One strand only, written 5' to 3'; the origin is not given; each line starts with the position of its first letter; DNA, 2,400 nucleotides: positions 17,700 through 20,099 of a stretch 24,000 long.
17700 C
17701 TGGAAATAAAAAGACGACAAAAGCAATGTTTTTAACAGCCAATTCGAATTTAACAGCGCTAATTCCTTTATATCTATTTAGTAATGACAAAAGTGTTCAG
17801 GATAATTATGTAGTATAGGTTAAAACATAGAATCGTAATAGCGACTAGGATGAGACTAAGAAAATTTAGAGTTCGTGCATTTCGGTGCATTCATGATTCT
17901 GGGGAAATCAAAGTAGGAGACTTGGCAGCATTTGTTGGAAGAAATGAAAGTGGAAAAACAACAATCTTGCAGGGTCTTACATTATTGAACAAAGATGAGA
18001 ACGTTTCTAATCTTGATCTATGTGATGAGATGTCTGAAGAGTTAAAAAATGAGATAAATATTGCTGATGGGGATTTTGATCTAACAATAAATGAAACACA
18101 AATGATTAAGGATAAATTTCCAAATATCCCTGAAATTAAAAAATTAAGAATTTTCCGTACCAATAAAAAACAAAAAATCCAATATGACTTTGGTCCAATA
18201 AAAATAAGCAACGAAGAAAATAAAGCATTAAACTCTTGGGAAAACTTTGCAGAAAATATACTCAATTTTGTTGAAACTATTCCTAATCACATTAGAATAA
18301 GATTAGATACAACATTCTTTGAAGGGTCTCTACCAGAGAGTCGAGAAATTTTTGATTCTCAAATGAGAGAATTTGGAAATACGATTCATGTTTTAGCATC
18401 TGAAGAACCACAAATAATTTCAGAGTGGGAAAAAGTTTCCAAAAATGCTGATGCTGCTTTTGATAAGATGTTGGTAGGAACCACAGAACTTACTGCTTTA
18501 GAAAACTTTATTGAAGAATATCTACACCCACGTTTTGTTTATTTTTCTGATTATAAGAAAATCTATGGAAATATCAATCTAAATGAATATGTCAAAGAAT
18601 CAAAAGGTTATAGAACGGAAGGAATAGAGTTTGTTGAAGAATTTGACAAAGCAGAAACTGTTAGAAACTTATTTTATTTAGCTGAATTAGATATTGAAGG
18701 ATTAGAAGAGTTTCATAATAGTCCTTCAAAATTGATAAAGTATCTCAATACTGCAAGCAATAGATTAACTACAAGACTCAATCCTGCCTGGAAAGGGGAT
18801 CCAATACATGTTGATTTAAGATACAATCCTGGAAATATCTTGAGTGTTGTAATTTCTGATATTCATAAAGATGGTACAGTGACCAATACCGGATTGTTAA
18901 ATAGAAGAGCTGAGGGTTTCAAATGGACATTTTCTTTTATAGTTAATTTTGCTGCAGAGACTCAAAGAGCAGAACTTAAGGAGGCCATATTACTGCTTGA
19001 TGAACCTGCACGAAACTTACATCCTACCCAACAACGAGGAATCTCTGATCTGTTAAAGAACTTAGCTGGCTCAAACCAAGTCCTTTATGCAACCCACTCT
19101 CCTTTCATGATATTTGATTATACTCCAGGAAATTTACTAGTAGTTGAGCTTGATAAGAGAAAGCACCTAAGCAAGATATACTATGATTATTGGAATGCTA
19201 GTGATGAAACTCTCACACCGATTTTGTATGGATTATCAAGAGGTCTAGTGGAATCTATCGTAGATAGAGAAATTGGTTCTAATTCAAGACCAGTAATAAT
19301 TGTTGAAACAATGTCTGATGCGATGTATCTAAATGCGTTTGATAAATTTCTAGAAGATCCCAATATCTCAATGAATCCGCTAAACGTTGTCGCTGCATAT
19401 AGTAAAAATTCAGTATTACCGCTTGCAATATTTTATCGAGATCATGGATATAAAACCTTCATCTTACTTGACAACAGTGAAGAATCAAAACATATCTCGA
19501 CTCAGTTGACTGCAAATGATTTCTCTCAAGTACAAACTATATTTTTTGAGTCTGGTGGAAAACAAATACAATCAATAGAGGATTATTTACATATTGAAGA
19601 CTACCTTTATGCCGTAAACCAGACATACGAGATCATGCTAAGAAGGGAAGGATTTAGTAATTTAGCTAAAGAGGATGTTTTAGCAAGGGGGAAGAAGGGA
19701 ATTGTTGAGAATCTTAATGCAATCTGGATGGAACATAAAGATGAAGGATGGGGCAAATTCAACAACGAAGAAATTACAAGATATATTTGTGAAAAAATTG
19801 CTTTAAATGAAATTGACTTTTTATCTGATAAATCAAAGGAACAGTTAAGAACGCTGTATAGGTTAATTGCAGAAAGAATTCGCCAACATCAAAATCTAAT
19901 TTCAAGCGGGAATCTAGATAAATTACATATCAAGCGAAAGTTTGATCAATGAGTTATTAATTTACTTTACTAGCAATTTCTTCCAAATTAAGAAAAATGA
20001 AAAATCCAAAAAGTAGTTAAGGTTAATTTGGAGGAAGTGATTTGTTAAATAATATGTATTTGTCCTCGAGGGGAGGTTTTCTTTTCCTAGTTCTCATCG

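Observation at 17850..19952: Stand-alone ATPase-Toprim fusion (OLD/PARIS-like) as a candidate single-gene defence system in a thaumarchaeon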

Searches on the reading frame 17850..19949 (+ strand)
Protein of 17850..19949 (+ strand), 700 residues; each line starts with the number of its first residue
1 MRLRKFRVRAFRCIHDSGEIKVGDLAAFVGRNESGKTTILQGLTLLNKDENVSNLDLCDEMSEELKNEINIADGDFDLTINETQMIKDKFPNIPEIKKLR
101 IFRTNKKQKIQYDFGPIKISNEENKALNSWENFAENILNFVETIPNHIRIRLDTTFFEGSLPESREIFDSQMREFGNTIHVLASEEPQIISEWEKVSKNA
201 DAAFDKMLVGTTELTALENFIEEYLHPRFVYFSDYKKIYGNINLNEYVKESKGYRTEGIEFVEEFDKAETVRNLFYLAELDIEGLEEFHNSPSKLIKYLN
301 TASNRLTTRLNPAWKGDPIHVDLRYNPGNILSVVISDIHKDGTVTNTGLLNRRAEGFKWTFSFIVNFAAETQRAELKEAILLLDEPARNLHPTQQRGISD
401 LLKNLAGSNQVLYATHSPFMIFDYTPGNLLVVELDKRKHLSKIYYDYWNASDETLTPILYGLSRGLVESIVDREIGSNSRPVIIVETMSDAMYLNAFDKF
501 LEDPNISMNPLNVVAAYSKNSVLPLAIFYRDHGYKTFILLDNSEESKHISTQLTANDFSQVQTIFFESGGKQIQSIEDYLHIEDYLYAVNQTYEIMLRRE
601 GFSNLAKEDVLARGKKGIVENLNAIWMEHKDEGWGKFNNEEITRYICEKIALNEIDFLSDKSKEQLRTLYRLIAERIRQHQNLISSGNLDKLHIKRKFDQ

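Call 3: search_protein_families(library=pfam, proteins=[window:17850-19949:+], max_evalue=1)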
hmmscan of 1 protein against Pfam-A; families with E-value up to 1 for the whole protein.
window:17850-19949:+ (700 aa): 10 families
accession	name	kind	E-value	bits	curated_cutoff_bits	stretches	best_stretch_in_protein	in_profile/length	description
PF13175.12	AAA_15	-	1.5e-23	84.5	32.1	1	1-421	1-374/374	AAA ATPase domain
PF13304.12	AAA_21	-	2.1e-13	51.4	27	1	25-420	1-302/304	AAA domain, putative AbiEii toxin, Type IV TA system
PF11398.14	DUF2813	-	0.00036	20.5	21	1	1-133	1-130/372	Protein of unknown function (DUF2813)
PF20469.4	OLD-like_TOPRIM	-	0.0027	18.6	23.2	1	479-542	3-66/67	Overcoming lysogenization defect protein-like, TOPRIM domain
PF00005.33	ABC_tran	-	0.009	17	25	1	18-75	6-67/137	ABC transporter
PF11178.13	DUF2963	-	0.0095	15.8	22.6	0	560-579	21-40/52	Protein of unknown function (DUF2963)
PF13476.12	AAA_23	-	0.012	16.7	27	1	7-154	3-87/201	AAA domain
PF02463.25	SMC_N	-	0.016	15.1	40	0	3-43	2-44/220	RecF/RecN/SMC N terminal domain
PF13514.12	AAA_27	-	0.15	12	22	1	1-44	1-47/206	AAA domain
PF13555.12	AAA_29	-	0.22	11.7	27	1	24-44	23-43/61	P-loop containing region of AAA domain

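Call 4: search_protein_families(library=padloc, proteins=[window:17850-19949:+], max_evalue=1)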
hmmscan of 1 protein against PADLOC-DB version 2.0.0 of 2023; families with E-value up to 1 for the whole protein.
window:17850-19949:+ (700 aa): 95 families (the best 25 are shown)
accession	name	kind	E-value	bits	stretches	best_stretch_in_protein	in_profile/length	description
PDLC02979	AriA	-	5.7e-23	80.3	1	1-421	1-373/373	-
PDLC02358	Old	-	8.9e-20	69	2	370-437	277-345/578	Old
PDLC00086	GajA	-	1.8e-15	54.8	2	368-557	293-478/600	AAA ATPase domain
PDLC00289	PtuA1|PtuA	-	7.8e-15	52.8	2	374-441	245-312/404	AAA ATPase domain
PDLC00075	GajA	-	2e-13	47.7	2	301-548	194-426/536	AAA ATPase domain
PDLC02980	AriA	-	2.3e-13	48.8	1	25-421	1-303/304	-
PDLC00271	PtuA1|PtuA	-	1.7e-12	45.6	2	377-440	278-342/421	AAA ATPase domain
PDLC04175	HEC-01A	-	3.6e-12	44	2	378-437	269-328/363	-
PDLC00067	GajA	-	3.7e-12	43.5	2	3-92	5-93/604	AAA ATPase domain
PDLC04168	GajA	-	9.3e-12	42.4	2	372-555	270-444/570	-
PDLC00274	PtuA1|PtuA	-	1.1e-11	42.7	1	373-438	301-366/438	AAA ATPase domain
PDLC03878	NsnB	-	1.5e-11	42.7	2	3-88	2-79/345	-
PDLC04033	PD-T4-4_A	-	2e-11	41.7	2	377-456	325-402/460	-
PDLC00278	PtuA1|PtuA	-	2.5e-11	41.5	2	369-439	279-350/436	AAA ATPase domain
PDLC00062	GajA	-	5.7e-11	39.5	2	362-434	288-357/639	AAA ATPase domain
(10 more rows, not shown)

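Call 5: search_protein_families(library=ncbifam, proteins=[window:17850-19949:+], max_evalue=1)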
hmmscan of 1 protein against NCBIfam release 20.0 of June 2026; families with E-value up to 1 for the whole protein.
window:17850-19949:+ (700 aa): 43 families (the best 25 are shown)
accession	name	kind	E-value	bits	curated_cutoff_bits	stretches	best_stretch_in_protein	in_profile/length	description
NF047739.1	antiphage_MADS3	equivalog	4.4e-09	36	420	2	377-437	336-395/427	methylation-associated defense system AAA family ATPase MAD3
TIGR03608.1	L_ocin_972_ABC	subfamily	3.1e-06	26.8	254.85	2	19-51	20-52/206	putative bacteriocin export ABC transporter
NF010068.0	PRK13548.1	equivalog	8e-06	25.1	261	2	373-409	157-192/261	heme ABC transporter ATP-binding protein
NF040873.1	AztA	equivalog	8.6e-06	25.4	220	2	379-418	139-179/191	zinc ABC transporter ATP-binding protein AztA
NF041760.1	PtuA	equivalog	1.7e-05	23.9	500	2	2-44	51-93/524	retron Ec78 anti-phage system effector ATPase PtuA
TIGR00611.2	recf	equivalog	6.1e-05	22.3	172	1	4-47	2-45/339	DNA replication/repair protein RecF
TIGR00972.1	3a0107s01c2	equivalog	8.4e-05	22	343.2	1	378-417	163-202/248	phosphate ABC transporter ATP-binding protein PstB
TIGR04435.1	restrict_AAA_1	hypoth_equivalog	9.6e-05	21.2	300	1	377-440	418-489/568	restriction system-associated AAA family ATPase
NF002981.0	PRK03695.1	equivalog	0.00011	21.6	281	1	374-409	152-187/253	vitamin B12 ABC transporter ATP-binding protein BtuD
TIGR04521.1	ECF_ATPase_2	equivalog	0.00011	21.4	330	2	18-48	26-56/279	energy-coupling factor transporter ATPase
TIGR01166.1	cbiO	subfamily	0.00012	21.6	211.8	1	376-416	144-185/190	cobalt ABC transporter, ATP-binding protein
TIGR03864.1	PQQ_ABC_ATP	hypoth_equivalog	0.00022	20.8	302.25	1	370-416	142-191/236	ABC transporter, ATP-binding subunit, PQQ-dependent alcohol dehydrogenase system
TIGR02315.1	ABC_phnC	equivalog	0.00023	20.6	266.1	1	19-68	24-73/243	phosphonate ABC transporter ATP-binding protein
NF000170.2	ABCF_Vga_all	exception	0.00044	18.9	725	1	18-52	292-324/521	Vga family ABC-F type ribosomal protection protein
TIGR03522.1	GldA_ABC_ATP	equivalog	0.00086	18.9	402.6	1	379-416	153-190/301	gliding motility-associated ABC transporter ATP-binding subunit GldA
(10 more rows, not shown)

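Call 6: search_solved_structures(query=window:17850-19949:+, max_evalue=1, show_alignments=3)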
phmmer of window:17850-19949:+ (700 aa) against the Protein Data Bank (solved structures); distinct sequences matched with E-value up to 1: 13.
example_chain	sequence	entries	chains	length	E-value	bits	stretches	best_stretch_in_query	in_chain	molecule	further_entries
6p74_A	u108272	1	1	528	2.6e-07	32.9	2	3-47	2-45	Putative ATP-dependent endonuclease of the OLD family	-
5yv5_A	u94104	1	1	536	0.047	15.5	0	10-44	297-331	ATPase RIL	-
1yqt_A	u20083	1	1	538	0.05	15.4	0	10-44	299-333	RNase l inhibitor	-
8idb_A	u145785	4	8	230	0.082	14.7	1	378-421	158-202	Cell division ATP-binding protein FtsE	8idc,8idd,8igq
3j15_B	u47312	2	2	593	0.088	14.6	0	379-439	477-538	ABC transporter ATP-binding protein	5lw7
3bk7_A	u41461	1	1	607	0.097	14.5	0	379-439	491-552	ABC transporter ATP-binding protein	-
3mbh_A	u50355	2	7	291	0.13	14.1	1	178-256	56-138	Putative phosphomethylpyrimidine kinase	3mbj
8jia_A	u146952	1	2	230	0.21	13.4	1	378-421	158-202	Cell division ATP-binding protein FtsE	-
8frp_A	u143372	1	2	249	0.34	12.7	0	17-71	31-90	Lipopolysaccharide export system ATP-binding protein LptB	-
8frl_A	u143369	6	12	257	0.38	12.5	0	17-70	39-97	Lipopolysaccharide export system ATP-binding protein LptB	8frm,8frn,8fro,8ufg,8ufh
4hlu_D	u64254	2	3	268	0.6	11.9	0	17-43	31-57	Energy-coupling factor transporter ATP-binding protein EcfA | Energy-coupling factor transporter ATP-binding protein EcfA1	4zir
8ee4_A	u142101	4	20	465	0.88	11.3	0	374-437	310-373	PtuA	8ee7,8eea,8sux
2qi9_C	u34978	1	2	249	0.88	11.3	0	17-43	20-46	Vitamin B12 import ATP-binding protein btuD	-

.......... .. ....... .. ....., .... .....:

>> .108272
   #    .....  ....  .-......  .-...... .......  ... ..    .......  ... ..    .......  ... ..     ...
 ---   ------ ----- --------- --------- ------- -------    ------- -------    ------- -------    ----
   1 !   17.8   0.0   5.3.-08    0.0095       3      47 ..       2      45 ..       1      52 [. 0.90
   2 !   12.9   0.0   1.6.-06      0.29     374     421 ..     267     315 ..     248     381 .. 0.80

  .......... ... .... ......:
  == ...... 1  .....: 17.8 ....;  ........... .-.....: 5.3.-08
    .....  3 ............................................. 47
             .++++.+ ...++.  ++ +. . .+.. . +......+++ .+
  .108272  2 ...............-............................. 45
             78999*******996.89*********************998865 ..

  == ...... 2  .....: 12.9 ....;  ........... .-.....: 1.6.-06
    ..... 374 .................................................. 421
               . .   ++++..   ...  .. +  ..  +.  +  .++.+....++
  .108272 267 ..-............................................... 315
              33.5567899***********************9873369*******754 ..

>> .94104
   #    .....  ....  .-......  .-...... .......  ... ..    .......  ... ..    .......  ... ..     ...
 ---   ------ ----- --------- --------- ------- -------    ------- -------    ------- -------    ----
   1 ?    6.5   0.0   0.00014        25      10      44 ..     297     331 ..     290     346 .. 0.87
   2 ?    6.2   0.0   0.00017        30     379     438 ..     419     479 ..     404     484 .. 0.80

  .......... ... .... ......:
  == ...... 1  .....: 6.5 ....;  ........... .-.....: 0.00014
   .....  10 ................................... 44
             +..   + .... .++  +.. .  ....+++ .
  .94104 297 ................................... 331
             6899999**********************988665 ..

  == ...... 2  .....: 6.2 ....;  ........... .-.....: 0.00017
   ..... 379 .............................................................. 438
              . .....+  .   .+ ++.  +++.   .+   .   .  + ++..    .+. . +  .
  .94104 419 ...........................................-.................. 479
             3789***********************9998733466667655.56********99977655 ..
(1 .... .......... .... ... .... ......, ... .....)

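Call 7: find_homologous_proteins(query=window:17850-19949:+)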
Query window:17850-19949:+ (700 aa): 3498 proteins with E <= 0.001 among 8000 candidates; the best 120 are listed.
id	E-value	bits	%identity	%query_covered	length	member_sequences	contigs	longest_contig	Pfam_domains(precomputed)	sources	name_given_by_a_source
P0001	0.0e+0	1572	100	100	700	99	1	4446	PF13175.13,PF13304.13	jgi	-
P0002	0.0e+0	1551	98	100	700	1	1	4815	PF13175.13,PF13304.13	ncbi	ncbi:MAG: AAA family ATPase [Nitrosopumilaceae archaeon]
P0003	0.0e+0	1548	98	100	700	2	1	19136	PF13175.13,PF13304.13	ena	-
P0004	0.0e+0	1544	98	100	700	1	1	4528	PF13175.13,PF13304.13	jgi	jgi:predicted ATP-dependent endonuclease of OLD family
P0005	0.0e+0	1539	97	100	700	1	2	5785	PF13175.13,PF13304.13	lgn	-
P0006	0.0e+0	1538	97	100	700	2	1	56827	PF13175.13,PF13304.13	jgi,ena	-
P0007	0.0e+0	1518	95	100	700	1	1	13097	PF13175.13,PF13304.13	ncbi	-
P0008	0.0e+0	1518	95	100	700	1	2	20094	PF13175.13,PF13304.13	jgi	-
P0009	0.0e+0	1504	94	100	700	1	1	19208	PF13175.13,PF13304.13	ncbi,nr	ncbi:MAG TPA: AAA family ATPase [Nitrosopumilaceae archaeon]|nr:AAA family ATPase [Nitrosopumilaceae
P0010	0.0e+0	1425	90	99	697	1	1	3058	PF13175.13,PF13304.13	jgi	jgi:predicted ATP-dependent endonuclease of OLD family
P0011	0.0e+0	1414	90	99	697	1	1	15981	PF13175.13,PF13304.13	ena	-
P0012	0.0e+0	1413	89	99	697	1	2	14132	PF13175.13,PF13304.13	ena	-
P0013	0.0e+0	1413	89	99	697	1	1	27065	PF13175.13,PF13304.13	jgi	-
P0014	0.0e+0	1413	89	99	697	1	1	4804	PF13175.13,PF13304.13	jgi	jgi:predicted ATP-dependent endonuclease of OLD family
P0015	0.0e+0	1412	89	99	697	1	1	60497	PF13175.13,PF13304.13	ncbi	ncbi:MAG: AAA family ATPase [Nitrosopumilaceae archaeon]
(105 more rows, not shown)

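Call 8: find_related_loci(query=window:17850-19949:+, collection=genome_contigs, flank=10000)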
Query window:17850-19949:+ (700 aa) in genome_contigs; peptide patterns used: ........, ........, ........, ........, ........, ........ (x = any residue, [..] = any of these).
250 stretches matched a pattern; 208 encode a relative of the query (tblastn E <= 1e-3); the best 80 are kept; 80 distinct loci.
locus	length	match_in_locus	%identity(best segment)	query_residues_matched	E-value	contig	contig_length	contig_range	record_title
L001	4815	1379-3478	98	1-700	0e+0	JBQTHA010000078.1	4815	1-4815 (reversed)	MAG: Nitrosopumilaceae archaeon isolate SAW220 c_000000405004, whole genome shotgun sequence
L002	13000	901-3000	95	1-700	0e+0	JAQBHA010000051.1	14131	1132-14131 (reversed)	MAG: Nitrososphaerota archaeon isolate MAG_452_bin-09 452_bin-09_ctg-051, whole genome shotgun sequence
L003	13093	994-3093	94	1-700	0e+0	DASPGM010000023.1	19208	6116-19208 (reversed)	MAG TPA_asm: Nitrosopumilaceae archaeon isolate SMAG_U16451 k141_685758, whole genome shotgun sequence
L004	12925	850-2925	90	1-692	0e+0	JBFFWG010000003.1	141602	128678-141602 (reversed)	MAG: Nitrosopumilaceae archaeon isolate Mix_mud24.2022.10.26 k141_1264051_length_141602_cov_12.0000, whole genome shotgu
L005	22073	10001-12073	89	1-691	0e+0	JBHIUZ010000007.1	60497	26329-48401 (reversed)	MAG: Nitrosopumilaceae archaeon isolate TC1-5-SC_bin.1 TC1-5-SC_bin.1_contig0007, whole genome shotgun sequence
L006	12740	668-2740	87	1-691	0e+0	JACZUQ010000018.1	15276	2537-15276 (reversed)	MAG: Thaumarchaeota archaeon isolate B16T1B3 B16T1B3_NODE464, whole genome shotgun sequence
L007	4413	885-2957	87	1-691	0e+0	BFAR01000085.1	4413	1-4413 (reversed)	Archaeon MnTg01 DNA, NODE_170_85, whole genome shotgun sequence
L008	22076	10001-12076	85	1-692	0e+0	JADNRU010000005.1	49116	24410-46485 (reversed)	MAG: Nitrosopumilales archaeon isolate NPMR_NP_delta_1 NPMRD1C00005, whole genome shotgun sequence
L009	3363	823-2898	83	1-692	0e+0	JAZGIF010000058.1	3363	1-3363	MAG: Nitrosopumilaceae archaeon isolate SCS7bin.7 SCS7bin.7_58, whole genome shotgun sequence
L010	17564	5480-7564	80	1-695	0e+0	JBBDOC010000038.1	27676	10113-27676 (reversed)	MAG: Nitrosopumilaceae archaeon isolate LejiaB_36_11 Lejia_B_2064_length_27676_cov_6, whole genome shotgun sequence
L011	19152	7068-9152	80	1-695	0e+0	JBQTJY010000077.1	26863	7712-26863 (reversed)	MAG: Nitrososphaerota archaeon isolate SAW80 c_000000094128, whole genome shotgun sequence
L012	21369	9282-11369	76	1-696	0e+0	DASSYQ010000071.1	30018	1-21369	MAG TPA_asm: Nitrosarchaeum sp. isolate SMAG_U683 k141_903126, whole genome shotgun sequence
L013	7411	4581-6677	76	1-699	0e+0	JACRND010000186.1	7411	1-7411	MAG: Nitrosarchaeum sp. isolate NC_groundwater_1925_Pr3_S-0.2um_34_2 scaffold_838776, whole genome shotgun sequence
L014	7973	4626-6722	76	1-699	0e+0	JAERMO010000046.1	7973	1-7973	MAG: Nitrosarchaeum sp. isolate CoA_2_bin.4 scaffold_3508, whole genome shotgun sequence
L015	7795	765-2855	75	1-697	0e+0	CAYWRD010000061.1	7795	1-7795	MAG TPA_asm: uncultured Nitrosopumilaceae archaeon isolate SRP304980_co2_262 genome assembly, contig: NODE_8583_length_7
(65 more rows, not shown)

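Call 21: search_protein_representatives(protein=window:17850-19949:+)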
Query: 700 residues. Proteins with E-value up to 0.001 (for the whole library): 4261; up to 1e-10: 1529; up to 1e-30: 81. The best 150 are listed.
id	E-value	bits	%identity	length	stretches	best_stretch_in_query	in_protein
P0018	0.0e+00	1409.6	89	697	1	1-693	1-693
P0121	1.8e-146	506.0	39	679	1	1-680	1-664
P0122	9.6e-132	457.3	40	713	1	1-677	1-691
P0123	4.2e-125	435.4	38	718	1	1-674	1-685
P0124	1.7e-120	420.2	63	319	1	95-401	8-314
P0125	1.0e-118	414.3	37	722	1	1-653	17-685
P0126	1.7e-117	410.3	38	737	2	188-685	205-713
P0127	1.9e-117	410.1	40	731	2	218-670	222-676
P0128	4.4e-117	408.9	38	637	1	1-614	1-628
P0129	2.3e-115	403.2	61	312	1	1-313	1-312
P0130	8.0e-115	401.4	41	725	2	214-651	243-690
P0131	4.6e-114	398.9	37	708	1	1-678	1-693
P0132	2.0e-111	390.2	40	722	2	214-649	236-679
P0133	2.0e-110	386.9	79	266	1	389-607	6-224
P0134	8.8e-109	381.5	72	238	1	466-698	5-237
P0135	1.0e-108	381.3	36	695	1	1-678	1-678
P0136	5.3e-107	375.6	40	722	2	216-654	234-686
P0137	3.1e-97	343.3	44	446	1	263-696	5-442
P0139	1.2e-84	301.7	38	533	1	203-687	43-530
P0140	3.6e-73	263.8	55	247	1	1-222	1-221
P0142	2.5e-69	251.1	38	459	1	263-677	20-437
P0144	3.2e-62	227.6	55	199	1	488-682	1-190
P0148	5.2e-51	190.6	56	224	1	111-261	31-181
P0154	3.1e-45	171.5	53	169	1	523-682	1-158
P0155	2.2e-44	168.6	29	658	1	1-594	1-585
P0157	6.1e-43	163.9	29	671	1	1-679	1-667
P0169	2.3e-36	142.2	30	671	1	1-600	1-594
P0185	8.3e-33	130.4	27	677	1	1-681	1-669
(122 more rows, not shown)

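Call 23: search_protein_families(library=pfam, alignment_id=A1, max_evalue=0.01)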
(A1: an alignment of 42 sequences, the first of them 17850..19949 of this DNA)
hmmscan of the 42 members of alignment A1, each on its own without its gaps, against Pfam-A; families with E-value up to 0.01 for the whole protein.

A. member 1, window:17850-19949:+ (700 aa): 6 families
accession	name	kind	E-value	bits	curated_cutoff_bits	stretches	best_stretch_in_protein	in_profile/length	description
PF13175.12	AAA_15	-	1.5e-23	84.5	32.1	1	1-421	1-374/374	AAA ATPase domain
PF13304.12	AAA_21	-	2.1e-13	51.4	27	1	25-420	1-302/304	AAA domain, putative AbiEii toxin, Type IV TA system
PF11398.14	DUF2813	-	0.00036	20.5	21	0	1-133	1-130/372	Protein of unknown function (DUF2813)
PF20469.4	OLD-like_TOPRIM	-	0.0027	18.6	23.2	0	479-542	3-66/67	Overcoming lysogenization defect protein-like, TOPRIM domain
PF00005.33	ABC_tran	-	0.009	17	25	0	18-75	6-67/137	ABC transporter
PF11178.13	DUF2963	-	0.0095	15.8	22.6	0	560-579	21-40/52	Protein of unknown function (DUF2963)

B. families by the number of members that match (of 42 scanned): 22 families
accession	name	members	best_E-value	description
PF13175.12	AAA_15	42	9e-30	AAA ATPase domain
PF13304.12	AAA_21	42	2e-20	AAA domain, putative AbiEii toxin, Type IV TA system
PF02463.25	SMC_N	37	7.7e-08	RecF/RecN/SMC N terminal domain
PF20469.4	OLD-like_TOPRIM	27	1.6e-10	Overcoming lysogenization defect protein-like, TOPRIM domain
PF11398.14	DUF2813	26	1.4e-07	Protein of unknown function (DUF2813)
PF13476.12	AAA_23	20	6.3e-07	AAA domain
PF00005.33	ABC_tran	15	0.00053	ABC transporter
PF13514.12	AAA_27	9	0.00018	AAA domain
PF13555.12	AAA_29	4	0.003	P-loop containing region of AAA domain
PF11536.14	DUF3226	2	0.00011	Protein of unknown function (DUF3226)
PF13155.12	Toprim_2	2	0.00092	Toprim-like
PF00350.29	Dynamin_N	2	0.0055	Dynamin family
PF24395.1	OLD-like_TOPRIM_1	1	2e-06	OLD-like TOPRIM 1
PF12210.13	Hrs_helical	1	0.00057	Hepatocyte growth factor-regulated tyrosine kinase substrate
PF20720.3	nSTAND3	1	0.0013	Novel STAND NTPase 3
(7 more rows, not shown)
